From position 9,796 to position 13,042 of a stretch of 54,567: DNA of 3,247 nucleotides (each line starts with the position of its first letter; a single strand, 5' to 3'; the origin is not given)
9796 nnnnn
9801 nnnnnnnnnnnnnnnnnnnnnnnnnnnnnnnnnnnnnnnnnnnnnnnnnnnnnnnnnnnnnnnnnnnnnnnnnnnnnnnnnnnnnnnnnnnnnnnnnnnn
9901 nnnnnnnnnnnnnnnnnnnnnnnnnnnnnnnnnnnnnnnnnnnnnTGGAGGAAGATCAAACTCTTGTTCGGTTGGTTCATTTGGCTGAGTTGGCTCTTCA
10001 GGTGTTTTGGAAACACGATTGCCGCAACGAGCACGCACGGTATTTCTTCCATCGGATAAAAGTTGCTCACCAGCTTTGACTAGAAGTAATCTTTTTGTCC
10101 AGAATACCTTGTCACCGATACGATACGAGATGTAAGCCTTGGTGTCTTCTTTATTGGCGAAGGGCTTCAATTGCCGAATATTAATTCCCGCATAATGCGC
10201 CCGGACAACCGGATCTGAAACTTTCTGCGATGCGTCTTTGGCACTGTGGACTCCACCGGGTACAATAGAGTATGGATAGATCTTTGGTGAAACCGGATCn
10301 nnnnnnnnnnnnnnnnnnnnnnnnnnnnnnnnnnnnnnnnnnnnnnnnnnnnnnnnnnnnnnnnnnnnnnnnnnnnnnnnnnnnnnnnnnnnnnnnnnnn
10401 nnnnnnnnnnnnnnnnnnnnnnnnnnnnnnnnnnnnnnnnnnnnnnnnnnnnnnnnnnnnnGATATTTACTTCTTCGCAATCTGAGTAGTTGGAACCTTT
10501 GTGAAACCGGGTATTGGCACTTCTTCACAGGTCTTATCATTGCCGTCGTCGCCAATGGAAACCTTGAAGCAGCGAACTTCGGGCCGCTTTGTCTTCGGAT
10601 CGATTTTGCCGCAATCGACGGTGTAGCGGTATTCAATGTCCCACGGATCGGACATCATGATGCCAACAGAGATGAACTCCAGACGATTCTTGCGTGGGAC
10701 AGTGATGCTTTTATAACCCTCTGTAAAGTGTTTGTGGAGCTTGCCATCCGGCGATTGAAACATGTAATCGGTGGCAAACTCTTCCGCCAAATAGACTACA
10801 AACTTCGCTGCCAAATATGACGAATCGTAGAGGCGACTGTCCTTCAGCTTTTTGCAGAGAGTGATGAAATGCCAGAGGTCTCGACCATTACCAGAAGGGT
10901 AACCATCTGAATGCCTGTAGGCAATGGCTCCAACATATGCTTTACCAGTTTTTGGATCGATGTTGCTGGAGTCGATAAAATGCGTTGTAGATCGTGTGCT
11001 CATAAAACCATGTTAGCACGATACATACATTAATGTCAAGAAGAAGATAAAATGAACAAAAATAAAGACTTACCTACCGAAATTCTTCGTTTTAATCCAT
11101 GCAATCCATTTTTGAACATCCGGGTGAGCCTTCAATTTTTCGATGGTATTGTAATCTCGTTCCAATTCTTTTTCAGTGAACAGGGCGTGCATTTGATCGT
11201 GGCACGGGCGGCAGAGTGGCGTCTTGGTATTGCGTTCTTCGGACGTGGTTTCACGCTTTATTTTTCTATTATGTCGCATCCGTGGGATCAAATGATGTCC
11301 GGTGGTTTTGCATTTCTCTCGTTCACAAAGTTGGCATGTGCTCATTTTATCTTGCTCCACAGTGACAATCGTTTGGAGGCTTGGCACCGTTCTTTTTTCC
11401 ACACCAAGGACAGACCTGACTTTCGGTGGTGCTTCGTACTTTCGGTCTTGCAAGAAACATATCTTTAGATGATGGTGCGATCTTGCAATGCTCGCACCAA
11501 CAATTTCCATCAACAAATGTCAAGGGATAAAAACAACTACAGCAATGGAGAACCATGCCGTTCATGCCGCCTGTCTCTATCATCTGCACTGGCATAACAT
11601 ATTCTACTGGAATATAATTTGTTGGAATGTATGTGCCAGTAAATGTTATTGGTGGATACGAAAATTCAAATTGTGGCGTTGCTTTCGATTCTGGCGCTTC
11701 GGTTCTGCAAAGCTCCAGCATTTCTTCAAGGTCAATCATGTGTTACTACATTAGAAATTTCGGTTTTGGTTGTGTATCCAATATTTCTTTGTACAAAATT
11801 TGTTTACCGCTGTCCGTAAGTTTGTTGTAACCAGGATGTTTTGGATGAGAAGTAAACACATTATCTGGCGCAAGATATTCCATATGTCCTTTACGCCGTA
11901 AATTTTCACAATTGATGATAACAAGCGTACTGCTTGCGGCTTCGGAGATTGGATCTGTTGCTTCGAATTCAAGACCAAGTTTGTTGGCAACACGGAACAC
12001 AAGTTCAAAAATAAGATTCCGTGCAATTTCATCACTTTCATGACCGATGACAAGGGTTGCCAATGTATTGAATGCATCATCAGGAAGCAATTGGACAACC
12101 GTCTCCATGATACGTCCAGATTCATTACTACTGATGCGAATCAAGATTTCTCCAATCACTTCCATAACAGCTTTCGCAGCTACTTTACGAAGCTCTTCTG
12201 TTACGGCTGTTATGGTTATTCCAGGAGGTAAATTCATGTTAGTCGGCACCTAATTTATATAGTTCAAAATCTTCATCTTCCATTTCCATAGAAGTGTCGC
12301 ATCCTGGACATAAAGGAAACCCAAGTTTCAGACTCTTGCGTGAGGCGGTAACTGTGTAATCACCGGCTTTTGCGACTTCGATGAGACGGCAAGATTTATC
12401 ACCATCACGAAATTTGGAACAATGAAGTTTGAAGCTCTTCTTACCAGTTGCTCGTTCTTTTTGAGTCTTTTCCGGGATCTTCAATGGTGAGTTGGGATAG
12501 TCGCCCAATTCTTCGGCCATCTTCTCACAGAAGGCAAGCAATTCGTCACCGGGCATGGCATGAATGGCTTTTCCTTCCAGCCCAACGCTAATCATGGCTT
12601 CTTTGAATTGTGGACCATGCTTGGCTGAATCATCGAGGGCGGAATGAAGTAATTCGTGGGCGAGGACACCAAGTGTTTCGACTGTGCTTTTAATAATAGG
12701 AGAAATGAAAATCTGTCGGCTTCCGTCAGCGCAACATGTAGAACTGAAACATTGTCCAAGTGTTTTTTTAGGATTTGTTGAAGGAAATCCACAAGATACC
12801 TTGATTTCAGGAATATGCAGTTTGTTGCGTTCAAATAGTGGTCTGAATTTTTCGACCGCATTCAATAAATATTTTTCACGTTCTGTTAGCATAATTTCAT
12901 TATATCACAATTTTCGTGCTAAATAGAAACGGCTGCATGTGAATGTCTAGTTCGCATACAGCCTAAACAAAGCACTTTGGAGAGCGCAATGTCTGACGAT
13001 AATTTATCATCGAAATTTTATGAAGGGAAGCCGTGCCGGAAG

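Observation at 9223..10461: Fourth PEP-CTERM protein carrying a 110-aa (TPPVPP)n stalk encoded by perfect 30-nt DNA repeats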

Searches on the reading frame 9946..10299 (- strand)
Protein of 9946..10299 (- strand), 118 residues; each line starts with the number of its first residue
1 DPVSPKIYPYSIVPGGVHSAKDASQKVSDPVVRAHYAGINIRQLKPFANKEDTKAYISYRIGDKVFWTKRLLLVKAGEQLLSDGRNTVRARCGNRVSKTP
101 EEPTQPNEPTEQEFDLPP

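Call 61: search_protein_representatives(protein=window:9946-10299:-)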
Query: 118 residues. Proteins with E-value up to 0.001 (for the whole library): 2292; up to 1e-10: 1911; up to 1e-30: 8. The best 150 are listed.
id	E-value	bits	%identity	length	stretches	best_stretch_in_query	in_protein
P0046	4.2e-33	130.3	50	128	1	5-115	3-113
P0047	5.9e-33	129.8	54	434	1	5-116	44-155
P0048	8.7e-33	129.3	52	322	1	7-115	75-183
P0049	4.2e-32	127.1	52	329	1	2-115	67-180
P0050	5.0e-32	126.8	51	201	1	6-115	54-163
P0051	1.1e-31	125.7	48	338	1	5-115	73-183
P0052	2.2e-31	124.7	48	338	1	1-116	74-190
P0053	4.1e-31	123.9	48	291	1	3-117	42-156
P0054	1.6e-30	122.0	51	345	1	6-115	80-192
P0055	1.7e-30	121.9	50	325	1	6-115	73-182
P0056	3.2e-30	121.0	50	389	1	5-117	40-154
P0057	7.9e-30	119.7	50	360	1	5-117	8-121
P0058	8.9e-30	119.6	50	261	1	7-115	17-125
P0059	1.1e-29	119.3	51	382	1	6-116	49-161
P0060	1.1e-29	119.2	50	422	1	7-117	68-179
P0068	1.0e-28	116.1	54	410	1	5-117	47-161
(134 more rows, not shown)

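Call 64: find_encoding_contigs(protein=P0068, flank=10000, max_places=3)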
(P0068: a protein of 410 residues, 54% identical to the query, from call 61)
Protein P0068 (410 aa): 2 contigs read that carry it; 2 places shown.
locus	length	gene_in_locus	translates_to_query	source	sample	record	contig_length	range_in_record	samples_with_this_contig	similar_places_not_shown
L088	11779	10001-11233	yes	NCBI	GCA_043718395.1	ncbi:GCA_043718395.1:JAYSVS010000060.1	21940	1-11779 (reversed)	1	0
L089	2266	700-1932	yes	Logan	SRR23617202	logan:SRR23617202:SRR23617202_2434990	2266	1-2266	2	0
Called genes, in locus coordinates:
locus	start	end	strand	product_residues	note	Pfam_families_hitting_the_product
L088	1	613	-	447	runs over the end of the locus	PF01408:GFO_IDH_MocA, PF22725:GFO_IDH_MocA_C3, PF02894:GFO_IDH_MocA_C, PF19051:GFO_IDH_MocA_C2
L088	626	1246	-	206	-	PF00440:TetR_N, PF13305:TetR_C_33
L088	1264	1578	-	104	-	-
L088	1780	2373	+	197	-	PF01625:PMSR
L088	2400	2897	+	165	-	PF01641:SelR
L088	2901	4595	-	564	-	-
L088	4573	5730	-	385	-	-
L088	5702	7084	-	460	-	PF00342:PGI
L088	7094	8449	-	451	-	PF00289:Biotin_carb_N, PF02222:ATP-grasp, PF02655:ATP-grasp_3 (weak), PF02786:CPSase_L_D2, PF07478:Dala_Dala_lig_C, PF02785:Biotin_carb_C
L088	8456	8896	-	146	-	PF00364:Biotin_lipoyl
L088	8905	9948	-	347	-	PF01321:Creatinase_N, PF00557:Peptidase_M24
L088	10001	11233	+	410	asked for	-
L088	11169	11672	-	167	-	PF08534:Redoxin, PF00578:AhpC-TSA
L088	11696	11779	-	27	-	?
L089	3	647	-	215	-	?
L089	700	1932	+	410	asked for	-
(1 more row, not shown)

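Call 65: find_encoding_contigs(protein=P0047, flank=10000, max_places=3)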
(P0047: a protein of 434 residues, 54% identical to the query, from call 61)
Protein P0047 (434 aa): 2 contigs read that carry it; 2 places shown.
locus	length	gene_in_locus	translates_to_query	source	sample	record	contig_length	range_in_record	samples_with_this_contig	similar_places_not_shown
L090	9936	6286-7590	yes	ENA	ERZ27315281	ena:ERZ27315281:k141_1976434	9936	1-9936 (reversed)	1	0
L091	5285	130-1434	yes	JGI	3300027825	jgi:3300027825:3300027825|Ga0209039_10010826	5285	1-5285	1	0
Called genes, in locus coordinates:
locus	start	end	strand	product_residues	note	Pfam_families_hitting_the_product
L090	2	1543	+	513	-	?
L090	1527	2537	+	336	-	PF02729:OTCace_N, PF00185:OTCace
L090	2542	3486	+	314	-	PF00696:AA_kinase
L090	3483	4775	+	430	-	PF01979:Amidohydro_1, PF07969:Amidohydro_3 (weak)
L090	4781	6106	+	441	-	PF00291:PALP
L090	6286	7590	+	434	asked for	-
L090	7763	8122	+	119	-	PF00875:DNA_photolyase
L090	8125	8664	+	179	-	PF04264:YceI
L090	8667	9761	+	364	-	PF01168:Ala_racemase_N, PF14031:D-ser_dehydrat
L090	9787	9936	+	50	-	?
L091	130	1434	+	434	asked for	-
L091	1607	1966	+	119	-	PF00875:DNA_photolyase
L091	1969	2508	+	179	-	PF04264:YceI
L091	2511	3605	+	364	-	PF01168:Ala_racemase_N, PF14031:D-ser_dehydrat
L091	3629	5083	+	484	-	PF13204:Apiosidase, PF12904:Collagen_bind_2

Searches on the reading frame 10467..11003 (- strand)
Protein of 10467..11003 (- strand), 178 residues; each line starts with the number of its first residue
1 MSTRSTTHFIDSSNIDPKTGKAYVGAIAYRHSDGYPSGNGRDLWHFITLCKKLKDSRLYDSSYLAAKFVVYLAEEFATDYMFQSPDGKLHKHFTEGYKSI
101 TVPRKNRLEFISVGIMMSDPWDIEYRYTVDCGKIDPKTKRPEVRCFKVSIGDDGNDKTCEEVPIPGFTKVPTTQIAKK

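Call 7: search_protein_families(library=pfam, proteins=[window:10467-11003:-], max_evalue=0.1)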
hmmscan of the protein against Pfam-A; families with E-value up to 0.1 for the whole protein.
window:10467-11003:- (178 aa): 0 families

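Call 8: search_protein_families(library=ncbifam, proteins=[window:10467-11003:-], max_evalue=0.1)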
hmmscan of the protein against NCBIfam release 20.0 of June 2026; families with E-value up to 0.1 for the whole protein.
window:10467-11003:- (178 aa): 0 families

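Call 46: search_protein_families(library=phrogs, proteins=[window:10467-11003:-], max_evalue=0.01)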
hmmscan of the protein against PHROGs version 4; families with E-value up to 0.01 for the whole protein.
window:10467-11003:- (178 aa): 0 families

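Call 52: find_related_loci(query=window:10467-11003:-, collection=viral_contigs, flank=10000)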
Query window:10467-11003:- (178 aa) in viral_contigs; peptide patterns used: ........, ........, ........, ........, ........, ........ (x = any residue, [..] = any of these).
72 stretches matched a pattern, but none encodes a relative of the query by tblastn (E <= 1e-3).

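Call 76: find_related_loci(query=window:10467-11003:-, collection=metagenome_contigs, flank=10000)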
Query window:10467-11003:- (178 aa) in metagenome_contigs; peptide patterns used: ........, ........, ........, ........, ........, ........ (x = any residue, [..] = any of these).
350 stretches matched a pattern, but none encodes a relative of the query by tblastn (E <= 1e-3).

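Call 78: find_related_loci(query=A3, collection=metagenome_contigs, flank=10000)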
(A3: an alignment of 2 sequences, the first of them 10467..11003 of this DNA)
Query A3 (178 aa) in metagenome_contigs; peptide patterns used: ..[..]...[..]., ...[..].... (x = any residue, [..] = any of these).
600 stretches matched a pattern (row limit reached: there are more); 78 encode a relative of the query (tblastn E <= 1e-3); 78 distinct loci.
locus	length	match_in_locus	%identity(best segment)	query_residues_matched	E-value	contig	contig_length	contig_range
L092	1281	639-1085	48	1-165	4e-41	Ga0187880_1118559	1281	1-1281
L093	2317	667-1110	48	1-165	2e-39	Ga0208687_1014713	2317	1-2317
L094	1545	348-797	45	1-172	2e-36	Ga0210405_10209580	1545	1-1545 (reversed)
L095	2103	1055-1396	43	1-153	1e-27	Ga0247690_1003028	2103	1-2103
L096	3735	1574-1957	41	1-148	1e-25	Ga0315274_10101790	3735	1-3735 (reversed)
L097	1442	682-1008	40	1-143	5e-24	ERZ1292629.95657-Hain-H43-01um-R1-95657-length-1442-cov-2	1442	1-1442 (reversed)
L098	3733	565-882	39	1-145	8e-24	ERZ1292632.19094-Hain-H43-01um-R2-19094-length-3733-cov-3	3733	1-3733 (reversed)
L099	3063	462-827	38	1-143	6e-21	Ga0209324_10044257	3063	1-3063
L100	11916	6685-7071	34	1-159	2e-20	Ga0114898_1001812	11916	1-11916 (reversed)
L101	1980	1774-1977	57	1-77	9e-20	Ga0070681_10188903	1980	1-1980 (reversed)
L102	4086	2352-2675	38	1-137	4e-19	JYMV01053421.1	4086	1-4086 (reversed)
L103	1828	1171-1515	39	1-131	1e-18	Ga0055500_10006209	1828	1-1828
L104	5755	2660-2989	39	1-143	5e-17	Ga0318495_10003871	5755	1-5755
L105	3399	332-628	34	1-134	5e-15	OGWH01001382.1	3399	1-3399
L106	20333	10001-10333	38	1-137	8e-15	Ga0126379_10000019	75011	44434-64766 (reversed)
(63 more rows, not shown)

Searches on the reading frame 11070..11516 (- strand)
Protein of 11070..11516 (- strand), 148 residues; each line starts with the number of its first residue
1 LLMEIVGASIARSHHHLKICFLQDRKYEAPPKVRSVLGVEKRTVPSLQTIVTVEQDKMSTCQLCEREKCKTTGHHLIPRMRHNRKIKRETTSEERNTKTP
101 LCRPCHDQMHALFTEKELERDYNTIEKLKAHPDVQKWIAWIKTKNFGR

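Call 7: search_protein_families(library=pfam, proteins=[window:11070-11516:-], max_evalue=0.1)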
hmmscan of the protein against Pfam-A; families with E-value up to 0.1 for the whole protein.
window:11070-11516:- (148 aa): 1 family
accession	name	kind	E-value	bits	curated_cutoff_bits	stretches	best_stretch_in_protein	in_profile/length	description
PF01844.29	HNH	-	0.023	15.3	21.4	1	61-111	1-46/47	HNH endonuclease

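Call 8: search_protein_families(library=ncbifam, proteins=[window:11070-11516:-], max_evalue=0.1)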
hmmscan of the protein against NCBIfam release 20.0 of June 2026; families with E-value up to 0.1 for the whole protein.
window:11070-11516:- (148 aa): 1 family
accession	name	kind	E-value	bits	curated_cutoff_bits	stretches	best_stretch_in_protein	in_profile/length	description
NF058586.1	HNHNucHlpB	equivalog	4.2e-18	65.6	130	1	55-144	3-82/99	HNH nuclease-like protein HlpB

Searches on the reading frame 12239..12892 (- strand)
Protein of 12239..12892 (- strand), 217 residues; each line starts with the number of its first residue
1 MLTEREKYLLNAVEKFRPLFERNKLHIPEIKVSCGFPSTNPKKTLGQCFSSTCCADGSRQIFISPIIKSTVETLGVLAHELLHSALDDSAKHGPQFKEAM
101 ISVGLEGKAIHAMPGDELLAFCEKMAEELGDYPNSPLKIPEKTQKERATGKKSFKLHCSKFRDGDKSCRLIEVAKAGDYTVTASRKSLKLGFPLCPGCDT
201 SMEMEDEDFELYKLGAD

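Call 7: search_protein_families(library=pfam, proteins=[window:12239-12892:-], max_evalue=0.1)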
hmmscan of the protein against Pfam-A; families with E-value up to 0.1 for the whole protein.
window:12239-12892:- (217 aa): 1 family
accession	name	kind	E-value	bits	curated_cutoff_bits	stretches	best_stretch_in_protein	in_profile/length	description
PF10263.15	SprT-like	-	0.0001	22.6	25.6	1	38-104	26-96/108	SprT-like family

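Call 8: search_protein_families(library=ncbifam, proteins=[window:12239-12892:-], max_evalue=0.1)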
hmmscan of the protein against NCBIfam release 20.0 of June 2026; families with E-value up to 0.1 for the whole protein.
window:12239-12892:- (217 aa): 0 families

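Call 46: search_protein_families(library=phrogs, proteins=[window:12239-12892:-], max_evalue=0.01)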
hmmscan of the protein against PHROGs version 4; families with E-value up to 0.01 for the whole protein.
window:12239-12892:- (217 aa): 1 family
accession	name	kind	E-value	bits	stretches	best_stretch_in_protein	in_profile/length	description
phrog_6361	-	unknown function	2.7e-31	109.8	1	4-205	7-202/203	-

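Call 53: find_related_loci(query=window:12239-12892:-, collection=viral_contigs, flank=10000)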
Query window:12239-12892:- (217 aa) in viral_contigs; peptide patterns used: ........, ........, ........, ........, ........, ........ (x = any residue, [..] = any of these).
12 stretches matched a pattern; 5 encode a relative of the query (tblastn E <= 1e-3); 5 distinct loci.
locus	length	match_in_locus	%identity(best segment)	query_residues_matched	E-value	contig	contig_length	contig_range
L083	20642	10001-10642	79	2-215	7e-111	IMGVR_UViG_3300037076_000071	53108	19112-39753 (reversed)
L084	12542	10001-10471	30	5-159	4e-20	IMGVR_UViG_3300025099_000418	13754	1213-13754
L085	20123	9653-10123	30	5-159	5e-20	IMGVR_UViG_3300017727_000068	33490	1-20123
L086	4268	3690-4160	30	5-159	4e-20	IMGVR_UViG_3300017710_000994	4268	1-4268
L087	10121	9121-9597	32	3-159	1e-19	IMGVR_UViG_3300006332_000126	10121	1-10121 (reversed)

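Call 94: search_protein_families(library=pfam, proteins=[L083:13473-14264:+, L083:15283-15786:-, L083:14182-14739:+, L083:13001-13252:+], max_evalue=0.01)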
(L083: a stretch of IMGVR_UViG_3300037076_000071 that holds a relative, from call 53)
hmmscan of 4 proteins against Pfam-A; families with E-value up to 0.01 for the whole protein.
L083:13473-14264:+ (263 aa): 0 families

L083:15283-15786:- (167 aa): 1 family
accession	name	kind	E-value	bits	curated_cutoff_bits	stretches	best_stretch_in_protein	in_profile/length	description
PF01510.30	Amidase_2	-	1.6e-33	116.2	26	1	18-152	3-130/131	N-acetylmuramoyl-L-alanine amidase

L083:14182-14739:+ (185 aa): 0 families

L083:13001-13252:+ (83 aa): 0 families
